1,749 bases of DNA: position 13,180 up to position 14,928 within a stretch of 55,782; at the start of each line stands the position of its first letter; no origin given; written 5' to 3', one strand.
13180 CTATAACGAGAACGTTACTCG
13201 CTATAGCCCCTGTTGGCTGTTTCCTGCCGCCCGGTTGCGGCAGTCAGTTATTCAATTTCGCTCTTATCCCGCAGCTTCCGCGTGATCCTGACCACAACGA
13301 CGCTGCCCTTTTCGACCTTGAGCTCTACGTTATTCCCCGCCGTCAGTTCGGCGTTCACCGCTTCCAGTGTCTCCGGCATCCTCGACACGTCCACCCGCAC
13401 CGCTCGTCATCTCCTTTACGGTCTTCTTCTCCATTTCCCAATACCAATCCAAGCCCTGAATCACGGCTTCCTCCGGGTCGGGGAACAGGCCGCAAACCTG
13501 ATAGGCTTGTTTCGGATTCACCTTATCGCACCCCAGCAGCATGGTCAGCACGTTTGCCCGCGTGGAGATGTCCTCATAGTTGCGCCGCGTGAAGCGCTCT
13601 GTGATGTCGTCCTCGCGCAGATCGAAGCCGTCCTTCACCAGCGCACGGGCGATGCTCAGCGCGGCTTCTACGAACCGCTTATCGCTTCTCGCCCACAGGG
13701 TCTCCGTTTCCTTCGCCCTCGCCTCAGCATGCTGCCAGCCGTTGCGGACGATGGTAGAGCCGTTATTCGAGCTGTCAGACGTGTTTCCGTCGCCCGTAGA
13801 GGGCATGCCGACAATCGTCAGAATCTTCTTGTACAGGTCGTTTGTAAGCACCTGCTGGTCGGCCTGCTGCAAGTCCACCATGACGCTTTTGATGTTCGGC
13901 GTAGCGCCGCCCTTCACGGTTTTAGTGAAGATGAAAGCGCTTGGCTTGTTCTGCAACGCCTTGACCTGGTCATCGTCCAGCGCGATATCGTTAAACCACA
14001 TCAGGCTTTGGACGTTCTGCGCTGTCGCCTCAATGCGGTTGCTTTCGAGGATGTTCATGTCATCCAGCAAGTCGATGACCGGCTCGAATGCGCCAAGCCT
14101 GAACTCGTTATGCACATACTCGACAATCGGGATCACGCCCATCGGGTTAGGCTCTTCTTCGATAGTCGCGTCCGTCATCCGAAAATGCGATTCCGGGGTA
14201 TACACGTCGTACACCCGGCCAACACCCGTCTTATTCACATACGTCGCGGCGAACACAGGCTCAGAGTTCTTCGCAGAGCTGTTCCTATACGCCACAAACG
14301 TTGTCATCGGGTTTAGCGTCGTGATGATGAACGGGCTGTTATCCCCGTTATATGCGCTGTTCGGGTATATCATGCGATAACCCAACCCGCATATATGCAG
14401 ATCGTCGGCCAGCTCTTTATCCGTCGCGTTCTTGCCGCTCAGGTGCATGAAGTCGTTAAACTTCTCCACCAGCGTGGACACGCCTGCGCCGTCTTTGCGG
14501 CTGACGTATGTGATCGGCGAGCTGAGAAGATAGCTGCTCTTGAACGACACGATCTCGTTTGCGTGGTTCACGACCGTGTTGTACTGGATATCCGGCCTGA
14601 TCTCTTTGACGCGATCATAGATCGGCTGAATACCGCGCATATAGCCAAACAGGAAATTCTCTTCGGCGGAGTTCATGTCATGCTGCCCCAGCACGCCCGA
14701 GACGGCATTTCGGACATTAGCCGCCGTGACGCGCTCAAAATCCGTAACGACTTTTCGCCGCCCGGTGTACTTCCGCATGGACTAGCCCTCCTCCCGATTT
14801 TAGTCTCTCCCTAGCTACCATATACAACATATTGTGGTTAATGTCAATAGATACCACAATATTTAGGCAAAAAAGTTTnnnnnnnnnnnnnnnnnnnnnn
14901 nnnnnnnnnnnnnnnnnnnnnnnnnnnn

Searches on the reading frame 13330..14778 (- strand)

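Call 3: search_protein_families(library=pfam, proteins=[window:13330-14778:-], max_evalue=0.01)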
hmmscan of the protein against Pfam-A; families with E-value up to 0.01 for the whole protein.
window:13330-14778:- (482 aa): 1 family
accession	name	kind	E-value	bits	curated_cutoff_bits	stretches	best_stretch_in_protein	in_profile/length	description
PF05133.19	SPP1_portal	-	3.4e-54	184.8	25.5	1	43-438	18-402/416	Phage portal protein, SPP1 Gp6-like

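Call 4: search_protein_families(library=phrogs, proteins=[window:13330-14778:-], max_evalue=0.01)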
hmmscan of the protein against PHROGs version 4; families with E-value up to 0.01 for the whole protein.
window:13330-14778:- (482 aa): 3 families
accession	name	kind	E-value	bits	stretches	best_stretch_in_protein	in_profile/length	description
phrog_64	-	head and packaging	4.6e-45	155.1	1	19-439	71-487/547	portal protein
phrog_8065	-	unknown function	2.4e-05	25.5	1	65-142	87-159/165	-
phrog_104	-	head and packaging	0.0021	17.8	1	126-242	141-266/550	portal protein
